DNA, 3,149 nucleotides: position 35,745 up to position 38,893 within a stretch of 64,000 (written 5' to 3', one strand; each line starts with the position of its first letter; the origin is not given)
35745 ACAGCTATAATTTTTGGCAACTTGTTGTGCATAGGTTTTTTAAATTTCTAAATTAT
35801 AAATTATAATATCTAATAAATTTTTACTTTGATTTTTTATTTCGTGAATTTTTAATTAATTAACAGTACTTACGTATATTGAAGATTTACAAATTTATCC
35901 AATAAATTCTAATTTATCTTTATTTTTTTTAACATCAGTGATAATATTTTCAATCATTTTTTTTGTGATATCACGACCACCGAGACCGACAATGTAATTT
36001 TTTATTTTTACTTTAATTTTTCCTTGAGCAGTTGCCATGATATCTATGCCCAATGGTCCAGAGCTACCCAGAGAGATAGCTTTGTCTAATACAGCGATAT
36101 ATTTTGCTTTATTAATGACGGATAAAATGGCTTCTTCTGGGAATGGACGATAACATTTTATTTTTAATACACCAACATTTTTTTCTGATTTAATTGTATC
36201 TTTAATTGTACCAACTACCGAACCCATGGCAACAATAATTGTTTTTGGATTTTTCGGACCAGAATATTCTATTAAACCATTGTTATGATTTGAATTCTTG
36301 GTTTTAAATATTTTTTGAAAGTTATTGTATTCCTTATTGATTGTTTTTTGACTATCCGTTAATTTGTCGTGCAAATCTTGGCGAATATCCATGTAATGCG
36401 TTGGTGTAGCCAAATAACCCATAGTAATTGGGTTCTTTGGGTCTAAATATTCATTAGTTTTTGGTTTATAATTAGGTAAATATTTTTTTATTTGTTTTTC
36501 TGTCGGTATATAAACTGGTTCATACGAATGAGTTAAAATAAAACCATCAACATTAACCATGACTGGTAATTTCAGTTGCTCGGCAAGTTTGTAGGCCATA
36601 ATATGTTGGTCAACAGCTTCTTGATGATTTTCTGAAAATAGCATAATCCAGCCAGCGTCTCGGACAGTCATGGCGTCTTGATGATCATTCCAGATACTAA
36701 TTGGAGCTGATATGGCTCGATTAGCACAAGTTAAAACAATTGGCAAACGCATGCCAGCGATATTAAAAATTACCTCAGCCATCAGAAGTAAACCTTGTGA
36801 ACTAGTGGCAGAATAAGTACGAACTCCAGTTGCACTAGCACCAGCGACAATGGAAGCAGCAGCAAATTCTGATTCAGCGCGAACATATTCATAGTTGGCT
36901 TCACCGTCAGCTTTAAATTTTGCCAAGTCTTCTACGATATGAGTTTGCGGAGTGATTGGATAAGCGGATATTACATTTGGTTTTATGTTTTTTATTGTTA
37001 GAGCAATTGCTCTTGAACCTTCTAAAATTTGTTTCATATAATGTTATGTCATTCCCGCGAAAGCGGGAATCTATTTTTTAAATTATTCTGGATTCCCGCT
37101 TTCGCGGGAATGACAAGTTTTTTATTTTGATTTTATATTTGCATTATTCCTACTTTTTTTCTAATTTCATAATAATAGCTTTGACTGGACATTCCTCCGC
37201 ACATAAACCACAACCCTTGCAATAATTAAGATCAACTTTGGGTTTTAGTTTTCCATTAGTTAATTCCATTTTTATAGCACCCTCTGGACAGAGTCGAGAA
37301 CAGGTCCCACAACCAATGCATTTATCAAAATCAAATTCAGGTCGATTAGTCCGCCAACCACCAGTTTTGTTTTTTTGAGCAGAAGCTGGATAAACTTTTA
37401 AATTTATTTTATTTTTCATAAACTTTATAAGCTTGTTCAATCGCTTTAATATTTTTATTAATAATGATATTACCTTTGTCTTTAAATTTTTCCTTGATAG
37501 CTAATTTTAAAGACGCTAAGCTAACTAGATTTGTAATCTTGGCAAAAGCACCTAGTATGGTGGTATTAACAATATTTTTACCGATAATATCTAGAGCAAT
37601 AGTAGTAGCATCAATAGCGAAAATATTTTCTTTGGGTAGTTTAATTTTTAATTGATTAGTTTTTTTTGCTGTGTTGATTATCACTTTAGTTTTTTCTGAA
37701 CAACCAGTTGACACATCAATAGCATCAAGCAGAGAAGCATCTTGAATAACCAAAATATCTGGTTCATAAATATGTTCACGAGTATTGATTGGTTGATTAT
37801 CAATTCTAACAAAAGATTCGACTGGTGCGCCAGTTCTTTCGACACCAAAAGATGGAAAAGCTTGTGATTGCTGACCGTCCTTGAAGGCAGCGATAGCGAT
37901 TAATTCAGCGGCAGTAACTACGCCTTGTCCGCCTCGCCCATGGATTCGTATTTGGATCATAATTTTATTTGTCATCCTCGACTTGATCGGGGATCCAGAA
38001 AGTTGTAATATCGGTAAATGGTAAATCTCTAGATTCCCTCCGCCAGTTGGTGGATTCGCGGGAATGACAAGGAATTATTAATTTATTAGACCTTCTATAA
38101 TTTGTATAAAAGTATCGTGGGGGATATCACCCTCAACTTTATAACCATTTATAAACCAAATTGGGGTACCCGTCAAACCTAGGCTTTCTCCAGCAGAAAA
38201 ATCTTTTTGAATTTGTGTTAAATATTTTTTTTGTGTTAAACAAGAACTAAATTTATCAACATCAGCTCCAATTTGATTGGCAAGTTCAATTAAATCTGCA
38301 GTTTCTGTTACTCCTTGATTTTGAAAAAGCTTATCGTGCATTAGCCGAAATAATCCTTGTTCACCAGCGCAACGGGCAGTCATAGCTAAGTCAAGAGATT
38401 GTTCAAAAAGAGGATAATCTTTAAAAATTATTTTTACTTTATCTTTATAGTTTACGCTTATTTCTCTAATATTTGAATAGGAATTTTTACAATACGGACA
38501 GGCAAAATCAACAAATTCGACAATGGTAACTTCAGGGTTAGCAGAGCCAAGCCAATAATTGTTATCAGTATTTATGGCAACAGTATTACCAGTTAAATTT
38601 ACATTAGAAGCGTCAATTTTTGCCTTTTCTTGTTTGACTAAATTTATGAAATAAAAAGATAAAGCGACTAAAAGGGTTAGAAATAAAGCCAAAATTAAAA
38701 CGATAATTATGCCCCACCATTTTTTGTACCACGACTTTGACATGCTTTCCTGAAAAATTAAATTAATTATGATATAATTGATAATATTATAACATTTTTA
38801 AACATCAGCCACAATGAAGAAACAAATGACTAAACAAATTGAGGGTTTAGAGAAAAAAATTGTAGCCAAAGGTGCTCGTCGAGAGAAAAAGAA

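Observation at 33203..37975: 2-oxoacid:ferredoxin oxidoreductase operon interrupted between alpha and beta subunits by 1.75 kb of accessory genes and peppered with repeats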

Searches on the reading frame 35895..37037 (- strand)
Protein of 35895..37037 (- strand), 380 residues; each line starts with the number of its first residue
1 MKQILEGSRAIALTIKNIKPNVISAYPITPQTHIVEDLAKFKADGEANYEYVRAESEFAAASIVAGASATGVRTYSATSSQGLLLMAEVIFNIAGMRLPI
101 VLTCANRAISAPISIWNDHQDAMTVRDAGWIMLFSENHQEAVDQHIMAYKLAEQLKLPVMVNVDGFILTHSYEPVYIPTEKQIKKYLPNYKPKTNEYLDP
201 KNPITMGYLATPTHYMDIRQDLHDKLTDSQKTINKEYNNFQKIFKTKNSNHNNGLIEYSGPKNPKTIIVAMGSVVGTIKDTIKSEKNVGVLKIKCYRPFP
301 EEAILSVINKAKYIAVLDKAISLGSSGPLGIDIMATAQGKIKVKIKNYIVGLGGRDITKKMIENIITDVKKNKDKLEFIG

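Call 3: search_protein_families(library=pfam, proteins=[window:35895-37037:-], max_evalue=0.01)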
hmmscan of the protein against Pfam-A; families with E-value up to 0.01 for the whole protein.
window:35895-37037:- (380 aa): 3 families
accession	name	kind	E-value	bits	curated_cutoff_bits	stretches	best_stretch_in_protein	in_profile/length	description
PF01855.24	POR_N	-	2.8e-74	250.2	27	1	16-234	4-227/231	Pyruvate flavodoxin/ferredoxin oxidoreductase, thiamine diP-bdg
PF17147.9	PFOR_II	-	1.9e-23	83.2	27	1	266-360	3-100/102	Pyruvate:ferredoxin oxidoreductase core domain II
PF02780.25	Transketolase_C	-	0.0015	18.9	25.9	1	263-357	9-104/124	Transketolase, C-terminal domain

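Call 10: find_related_loci(query=window:35895-37037:-, collection=genome_contigs, flank=7000)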
Query window:35895-37037:- (380 aa) in genome_contigs; peptide patterns used: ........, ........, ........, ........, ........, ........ (x = any residue, [..] = any of these).
275 stretches matched a pattern; 138 encode a relative of the query (tblastn E <= 1e-3); the best 80 are kept; 80 distinct loci.
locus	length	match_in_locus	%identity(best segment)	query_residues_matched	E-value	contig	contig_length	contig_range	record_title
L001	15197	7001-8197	83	1-380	0e+0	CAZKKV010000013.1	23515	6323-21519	MAG TPA_asm: uncultured Gammaproteobacteria bacterium isolate SRP178699_co2_502 genome assembly, contig: NODE_1354_lengt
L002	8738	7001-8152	74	3-380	0e+0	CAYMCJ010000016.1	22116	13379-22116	MAG TPA_asm: uncultured Gammaproteobacteria bacterium isolate SRP178699_co1_454 genome assembly, contig: NODE_2768_lengt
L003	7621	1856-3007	72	3-380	0e+0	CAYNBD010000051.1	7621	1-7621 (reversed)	MAG TPA_asm: uncultured Gammaproteobacteria bacterium isolate binchicken_co129_838 genome assembly, contig: NODE_32115_l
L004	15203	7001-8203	69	1-380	0e+0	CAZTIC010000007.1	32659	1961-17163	MAG TPA_asm: uncultured Gammaproteobacteria bacterium isolate SRP191223_co1_14 genome assembly, contig: NODE_1009_length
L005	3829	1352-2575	69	3-376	0e+0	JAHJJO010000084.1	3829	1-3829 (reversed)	MAG: Patescibacteria group bacterium isolate Modern_marine_rock_biofilm.mb.41 Modern_marine_rock.mb.41_k141_492617, whol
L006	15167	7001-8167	70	2-380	0e+0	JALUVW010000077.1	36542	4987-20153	MAG: Candidatus Falkowbacteria bacterium isolate 128-326_metabat2_scaf2bin.076 128-326_scaffold_397_c1, whole genome sho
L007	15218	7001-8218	68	1-380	0e+0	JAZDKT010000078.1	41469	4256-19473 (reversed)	MAG: Candidatus Falkowbacteria bacterium isolate MEGAHIT-group-0.550 k141_2648975, whole genome shotgun sequence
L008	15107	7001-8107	72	2-380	0e+0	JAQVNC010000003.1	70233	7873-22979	MAG: Patescibacteria group bacterium isolate STF1_148 NODE_681_length_70233_cov_6.097082_Sandtown_F1, whole genome shotg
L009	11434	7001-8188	68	1-380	0e+0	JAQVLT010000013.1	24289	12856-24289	MAG: Patescibacteria group bacterium isolate STF1_116 NODE_4771_length_24289_cov_4.682849_Sandtown_F1, whole genome shot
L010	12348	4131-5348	68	1-380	0e+0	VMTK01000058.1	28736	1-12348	MAG: Candidatus Falkowbacteria bacterium isolate S3_17 k141_44267, whole genome shotgun sequence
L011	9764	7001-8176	72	2-380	0e+0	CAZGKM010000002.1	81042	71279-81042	MAG TPA_asm: uncultured Gammaproteobacteria bacterium isolate SRP319275_co4_39 genome assembly, contig: NODE_146_length_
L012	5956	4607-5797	68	3-380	0e+0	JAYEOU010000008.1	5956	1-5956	MAG: Patescibacteria group bacterium isolate MAG021 MAG021_8, whole genome shotgun sequence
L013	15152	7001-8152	68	4-380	0e+0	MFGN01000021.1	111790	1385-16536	MAG: Candidatus Falkowbacteria bacterium RIFOXYD12_FULL_34_57 rifoxyd3_full_scaffold_31, whole genome shotgun sequence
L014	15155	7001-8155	69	2-380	2e-179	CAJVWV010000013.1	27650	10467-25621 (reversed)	TPA_asm: uncultured bacterium isolate DRR093004_bin.4_MetaBAT_v2.12.1_MAG genome assembly, contig: NODE_1028_length_2765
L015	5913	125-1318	65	2-380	7e-179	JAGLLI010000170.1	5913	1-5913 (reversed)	MAG: Candidatus Parcubacteria bacterium isolate RS_5_13 ROV157_5.bin.13.fa_170, whole genome shotgun sequence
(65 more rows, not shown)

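Call 32: search_protein_families(library=ncbifam, proteins=[window:35895-37037:-], max_evalue=0.001)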
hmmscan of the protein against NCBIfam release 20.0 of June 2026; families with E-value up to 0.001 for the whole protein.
window:35895-37037:- (380 aa): 13 families
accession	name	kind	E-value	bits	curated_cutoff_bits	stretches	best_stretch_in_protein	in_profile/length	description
NF040682.1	PorA_Arch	equivalog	5.5e-137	456.8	550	1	3-380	4-384/387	pyruvate synthase subunit PorA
NF006233.0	PRK08367.1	equivalog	3.9e-108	361.8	625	1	1-374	3-377/394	pyruvate ferredoxin oxidoreductase subunit alpha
NF006232.0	PRK08366.1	equivalog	1.3e-87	294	646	1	2-372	7-377/394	2-ketoisovalerate ferredoxin oxidoreductase subunit alpha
NF007201.0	PRK09622.1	equivalog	3.1e-82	276.6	590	1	4-375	12-384/405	2-oxoacid:ferredoxin oxidoreductase subunit alpha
NF045764.1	PhenlGlyoxDHPadG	equivalog_domain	1e-73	248.2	700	1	4-370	4-380/398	NADH-dependent phenylglyoxylate dehydrogenase subunit alpha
NF045791.1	OxalOxredalpha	equivalog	8.6e-63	212.7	500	1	3-370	5-376/395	oxalate oxidoreductase subunit alpha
TIGR02176.1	pyruv_ox_red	equivalog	1.1e-52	179.2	911.35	1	5-378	4-387/1167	pyruvate:ferredoxin (flavodoxin) oxidoreductase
TIGR03710.1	OAFO_sf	subfamily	2.5e-33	115.5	482.75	1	4-319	195-522/561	2-oxoacid:acceptor oxidoreductase subunit alpha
NF005507.0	PRK07119.1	subfamily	1.4e-31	109.6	399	1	2-366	4-345/352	3-methyl-2-oxobutanoate dehydrogenase subunit VorB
NF006412.0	PRK08659.1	equivalog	3.7e-31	108.7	411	1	3-368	6-375/378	2-oxoacid:acceptor oxidoreductase subunit alpha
NF041170.1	Oxoac_fdxalpha_Archa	equivalog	2.6e-24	85.5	800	1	21-375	254-628/636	2-oxoacid:ferredoxin oxidoreductase subunit alpha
NF007206.0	PRK09627.1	equivalog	3.2e-18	65.8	579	1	4-317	5-332/375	2-oxoglutarate synthase subunit alpha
TIGR03336.1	IOR_alpha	equivalog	7.2e-17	60.9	650.9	1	1-319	1-287/595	indolepyruvate ferredoxin oxidoreductase subunit alpha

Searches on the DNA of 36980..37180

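Call 53: search_rna_families(source=window, start=36980, end=37180, threshold=evalue, max_evalue=0.001, show_alignments=1)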
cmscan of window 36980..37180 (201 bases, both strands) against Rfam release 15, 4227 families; matches with E-value up to 0.001: 8.
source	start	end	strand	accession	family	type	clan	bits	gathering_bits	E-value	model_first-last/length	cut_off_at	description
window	37029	37134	-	RF02625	WsnRNA46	Gene; sRNA;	-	46.8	65.3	3.1e-09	1-151/151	no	Wolbachia sRNA 46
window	37028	37133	+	RF02625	WsnRNA46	Gene; sRNA;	-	44.4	65.3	1.4e-08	1-151/151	no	Wolbachia sRNA 46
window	37046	37116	+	RF00735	mir-367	Gene; miRNA;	-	35.1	54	3.6e-06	1-68/68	no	mir-367 microRNA precursor family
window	37044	37118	-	RF00904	mir-392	Gene; miRNA;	-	32.8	62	5e-05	1-75/75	no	mir-392 microRNA precursor family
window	37029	37135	+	RF02748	FtrB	Gene; sRNA;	-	31.8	66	0.00094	1-115/115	no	Francisella sRNA B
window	37050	37114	+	RF04118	MIR9481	Gene; miRNA;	-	30.7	130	6.1e-05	1-135/135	no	MIR9481 microRNA precursor family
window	37046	37116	+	RF03820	mir-5429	Gene; miRNA;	-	29.6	80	0.00034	1-83/83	no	mir-5429 microRNA precursor family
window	37032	37131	+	RF00822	mir-274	Gene; miRNA;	-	26.8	56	0.001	1-97/97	no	mir-274 microRNA precursor family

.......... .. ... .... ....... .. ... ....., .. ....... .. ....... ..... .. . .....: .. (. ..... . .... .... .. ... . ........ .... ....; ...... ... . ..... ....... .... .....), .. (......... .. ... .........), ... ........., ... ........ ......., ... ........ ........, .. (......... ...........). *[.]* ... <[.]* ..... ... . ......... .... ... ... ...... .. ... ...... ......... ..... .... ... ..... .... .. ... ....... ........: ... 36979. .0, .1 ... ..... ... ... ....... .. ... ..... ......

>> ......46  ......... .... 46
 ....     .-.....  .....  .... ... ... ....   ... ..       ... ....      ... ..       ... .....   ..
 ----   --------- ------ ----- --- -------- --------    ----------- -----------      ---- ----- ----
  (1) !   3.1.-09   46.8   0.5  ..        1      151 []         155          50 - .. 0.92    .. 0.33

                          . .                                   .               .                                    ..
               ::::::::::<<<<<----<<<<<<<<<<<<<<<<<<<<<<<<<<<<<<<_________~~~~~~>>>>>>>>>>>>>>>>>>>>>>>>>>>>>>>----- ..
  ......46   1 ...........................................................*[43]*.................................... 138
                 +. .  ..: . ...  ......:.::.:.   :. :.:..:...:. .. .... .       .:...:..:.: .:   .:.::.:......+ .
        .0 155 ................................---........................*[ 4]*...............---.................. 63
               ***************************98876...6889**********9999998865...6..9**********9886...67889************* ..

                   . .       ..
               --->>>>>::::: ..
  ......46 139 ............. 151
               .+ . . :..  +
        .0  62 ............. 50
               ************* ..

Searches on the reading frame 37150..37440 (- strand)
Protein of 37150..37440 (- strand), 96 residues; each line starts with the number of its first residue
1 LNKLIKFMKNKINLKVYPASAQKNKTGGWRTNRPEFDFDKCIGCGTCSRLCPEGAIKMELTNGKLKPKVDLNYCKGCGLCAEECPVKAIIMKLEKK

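Call 3: search_protein_families(library=pfam, proteins=[window:37150-37440:-], max_evalue=0.01)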
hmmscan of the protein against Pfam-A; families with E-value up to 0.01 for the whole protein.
window:37150-37440:- (96 aa): 16 families
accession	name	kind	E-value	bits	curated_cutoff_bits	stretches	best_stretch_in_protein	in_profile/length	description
PF00037.32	Fer4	-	1.7e-17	62.9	21.1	2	34-57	1-24/24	4Fe-4S binding domain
PF12837.12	Fer4_6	-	5.4e-14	51.8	25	2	34-56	2-24/24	4Fe-4S binding domain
PF13187.11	Fer4_9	-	1.5e-13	51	27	3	40-89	1-52/52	4Fe-4S dicluster domain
PF13237.11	Fer4_10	-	2.2e-12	47.1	25.5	2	35-85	3-53/53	4Fe-4S dicluster domain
PF12797.12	Fer4_2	-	2.3e-12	46.4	24.5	2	33-53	2-22/22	4Fe-4S binding domain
PF12838.12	Fer4_7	-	4.2e-12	46.8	27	1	40-88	1-52/52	4Fe-4S dicluster domain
PF14697.11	Fer4_21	-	5.6e-12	46.1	35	1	37-91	4-59/59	4Fe-4S dicluster domain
PF13484.11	Fer4_16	-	6.5e-08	33.7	30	2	40-68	1-27/66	4Fe-4S double cluster binding domain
PF25160.1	LdpA_Fe-S-bd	-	3.2e-07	30.5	27.6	2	37-58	24-45/49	LdpA Fe-S cluster-binding domain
PF17179.9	Fer4_22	-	4.6e-07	31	27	1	32-53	72-93/95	4Fe-4S dicluster domain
PF13183.11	Fer4_8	-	6.7e-07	30.2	27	2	34-54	47-67/68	4Fe-4S dicluster domain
PF12800.12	Fer4_4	-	1.2e-06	28.8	24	1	39-54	2-17/17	4Fe-4S binding domain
PF12798.12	Fer4_3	-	1.6e-06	29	27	1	41-55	1-15/15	4Fe-4S binding domain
PF13534.11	Fer4_17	-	1.6e-06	29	22.2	1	34-54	39-59/61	4Fe-4S dicluster domain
PF13459.11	Fer4_15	-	4.7e-05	24.5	22.4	0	36-53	3-20/66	4Fe-4S single cluster domain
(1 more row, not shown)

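Call 32: search_protein_families(library=ncbifam, proteins=[window:37150-37419:-], max_evalue=0.001)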
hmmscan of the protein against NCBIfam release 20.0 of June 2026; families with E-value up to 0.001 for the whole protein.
window:37150-37419:- (89 aa): 93 families (the best 25 are shown)
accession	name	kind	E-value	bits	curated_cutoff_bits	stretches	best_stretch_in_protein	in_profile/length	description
NF040684.1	PorD_Arch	equivalog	5.4e-28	96.9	120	1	10-88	10-85/85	pyruvate synthase subunit PorD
TIGR02179.1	PorD_KorD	subfamily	1.3e-26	92.5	60.05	1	11-87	4-77/78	2-oxoacid:acceptor oxidoreductase, delta subunit, pyruvate/2-ketoisovalerate family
NF007203.0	PRK09624.1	equivalog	1.8e-23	82.7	171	1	9-89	28-105/105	pyuvate ferredoxin oxidoreductase subunit delta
NF007202.0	PRK09623.1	equivalog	1.6e-19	70.2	166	1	14-89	33-105/105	3-methyl-2-oxobutanoate dehydrogenase subunit delta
NF045790.1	OxalOxreddelta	equivalog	2.7e-16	59.6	230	1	15-84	243-308/316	oxalate oxidoreductase subunit delta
NF045763.1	PhenlGlyoxDHPadF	equivalog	1.8e-15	56.9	150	1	16-82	15-77/78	NADH-dependent phenylglyoxylate dehydrogenase subunit delta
NF007204.0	PRK09625.1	equivalog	3.2e-14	53.1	125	1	12-83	39-109/133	pyruvate flavodoxin oxidoreductase subunit delta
TIGR01971.1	NuoI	subfamily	1.5e-13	50.4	113.05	2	14-51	63-100/121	NADH-quinone oxidoreductase, chain I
NF009053.0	PRK12387.1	subfamily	1.6e-13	50.8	204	1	25-84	31-92/180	formate hydrogenlyase complex iron-sulfur subunit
NF009410.0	PRK12771.1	subfamily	9.1e-13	47.6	516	2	34-87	514-565/566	NAD(P)-binding protein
NF004541.0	PRK05888.2-2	equivalog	2.1e-12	47.2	217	1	31-82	60-111/168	NADH-quinone oxidoreductase subunit NuoI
NF040770.1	hetero_SS_HdrA2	exception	3e-11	42.2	1100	1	28-86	573-627/777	CoB-CoM heterodisulfide reductase HdrA2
NF040864.1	HgcB_ferredoxin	equivalog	6.7e-11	41.9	99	1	28-84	10-63/93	mercury methylation ferredoxin HgcB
NF038196.1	ferrodoxin_EFR1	subfamily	8.3e-11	42.4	75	1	29-85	182-232/242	EFR1 family ferrodoxin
TIGR02512.1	FeFe_hydrog_A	subfamily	1.2e-10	40.8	405.95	2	29-85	4-70/375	[FeFe] hydrogenase, group A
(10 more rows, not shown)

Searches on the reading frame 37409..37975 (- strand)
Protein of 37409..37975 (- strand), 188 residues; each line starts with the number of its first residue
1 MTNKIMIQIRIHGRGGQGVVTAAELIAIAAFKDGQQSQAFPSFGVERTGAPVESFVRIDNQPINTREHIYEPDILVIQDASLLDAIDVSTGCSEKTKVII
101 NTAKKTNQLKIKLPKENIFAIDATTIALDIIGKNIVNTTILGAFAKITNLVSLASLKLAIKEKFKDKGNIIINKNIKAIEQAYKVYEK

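Call 3: search_protein_families(library=pfam, proteins=[window:37409-37975:-], max_evalue=0.01)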
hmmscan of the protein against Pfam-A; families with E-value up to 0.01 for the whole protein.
window:37409-37975:- (188 aa): 1 family
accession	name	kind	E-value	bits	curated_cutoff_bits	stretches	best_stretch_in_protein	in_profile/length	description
PF01558.24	POR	-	3.1e-40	138.6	27.4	1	15-183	1-172/173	Pyruvate ferredoxin/flavodoxin oxidoreductase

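Call 32: search_protein_families(library=ncbifam, proteins=[window:37409-37975:-], max_evalue=0.001)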
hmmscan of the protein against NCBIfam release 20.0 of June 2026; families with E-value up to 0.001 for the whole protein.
window:37409-37975:- (188 aa): 25 families
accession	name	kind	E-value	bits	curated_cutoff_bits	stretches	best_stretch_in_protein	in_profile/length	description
NF006321.0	PRK08534.1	equivalog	6.2e-71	237.8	225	1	6-187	1-178/181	pyruvate ferredoxin oxidoreductase subunit gamma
NF040683.1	PorC_Meth_Thtga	equivalog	5.7e-63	211.8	270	1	6-185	1-172/177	pyruvate synthase subunit PorC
TIGR02175.1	PorC_KorC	subfamily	8.7e-63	211.3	81.1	1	6-185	1-174/177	2-oxoacid:acceptor oxidoreductase, gamma subunit, pyruvate/2-ketoisovalerate family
NF010632.0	PRK14029.1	equivalog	9.8e-57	191.6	335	1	6-184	1-178/185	pyruvate/ketoisovalerate ferredoxin oxidoreductase subunit gamma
NF045762.1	PhenlGlyoxDHPadE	equivalog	6.2e-48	163.1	300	1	6-184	1-177/187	NADH-dependent phenylglyoxylate dehydrogenase subunit gamma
NF004497.0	PRK05844.1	equivalog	3.6e-32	111.5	243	1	6-184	1-183/186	pyruvate flavodoxin oxidoreductase subunit gamma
NF006323.0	PRK08537.1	equivalog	1.5e-15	57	235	1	8-187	4-179/181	2-oxoacid:ferredoxin oxidoreductase subunit gamma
TIGR03710.1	OAFO_sf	subfamily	2.9e-15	55.9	482.75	1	7-187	2-174/561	2-oxoacid:acceptor oxidoreductase subunit alpha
TIGR02176.1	pyruv_ox_red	equivalog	6.1e-15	54.2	911.35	1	2-184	409-606/1167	pyruvate:ferredoxin (flavodoxin) oxidoreductase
NF005324.0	PRK06853.1-4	equivalog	3.7e-13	49.8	222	1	8-186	4-189/196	indolepyruvate oxidoreductase subunit beta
NF005322.0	PRK06853.1-2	equivalog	5.4e-12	45.9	237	1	6-104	5-101/197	indolepyruvate oxidoreductase subunit beta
NF045790.1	OxalOxreddelta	equivalog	1.6e-09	37.4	230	1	25-128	34-145/316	oxalate oxidoreductase subunit delta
NF005323.0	PRK06853.1-3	equivalog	2.1e-09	37.6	238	1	5-185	5-194/197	indolepyruvate oxidoreductase subunit beta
NF009589.0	PRK13030.1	subfamily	2.1e-09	35.7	816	1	6-107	728-833/1170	indolepyruvate ferredoxin oxidoreductase family protein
NF005325.0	PRK06853.1-5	equivalog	2.5e-08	33.9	230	1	7-185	4-190/192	indolepyruvate oxidoreductase subunit beta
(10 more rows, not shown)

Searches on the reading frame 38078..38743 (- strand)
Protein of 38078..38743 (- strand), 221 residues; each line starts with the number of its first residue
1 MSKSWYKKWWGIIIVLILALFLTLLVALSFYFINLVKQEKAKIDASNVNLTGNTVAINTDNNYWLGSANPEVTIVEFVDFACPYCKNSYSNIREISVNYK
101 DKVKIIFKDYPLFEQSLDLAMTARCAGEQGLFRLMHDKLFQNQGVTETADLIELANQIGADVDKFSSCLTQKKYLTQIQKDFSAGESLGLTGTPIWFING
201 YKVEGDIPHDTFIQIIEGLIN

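Call 3: search_protein_families(library=pfam, proteins=[window:38078-38743:-], max_evalue=0.01)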
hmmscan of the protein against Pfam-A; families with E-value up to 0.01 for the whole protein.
window:38078-38743:- (221 aa): 4 families
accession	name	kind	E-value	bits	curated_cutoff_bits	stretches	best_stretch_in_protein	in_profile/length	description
PF13462.12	Thioredoxin_4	-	6e-29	101.8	23.2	1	60-217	3-164/165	Thioredoxin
PF01323.26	DSBA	-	2.3e-19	70.3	25.6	1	73-214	1-188/191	DSBA-like thioredoxin domain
PF13098.12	Thioredoxin_2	-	6.6e-05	23.6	27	1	73-215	8-103/104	Thioredoxin-like domain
PF13743.12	Thioredoxin_5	-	0.00057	20.1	27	0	128-196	93-161/186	Thioredoxin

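Call 32: search_protein_families(library=ncbifam, proteins=[window:38078-38743:-], max_evalue=0.001)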
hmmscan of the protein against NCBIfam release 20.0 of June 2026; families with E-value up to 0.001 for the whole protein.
window:38078-38743:- (221 aa): 2 families
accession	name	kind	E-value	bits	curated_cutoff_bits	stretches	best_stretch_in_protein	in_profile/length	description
NF041057.1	Rcas_1661_fam_Se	equivalog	4.7e-27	95.1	190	1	54-217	73-245/247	Rcas_1661 family thioredoxin-like (seleno)lipoprotein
NF008198.0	PRK10954.1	equivalog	0.0004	20.2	279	0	71-203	38-179/207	thiol:disulfide interchange protein DsbA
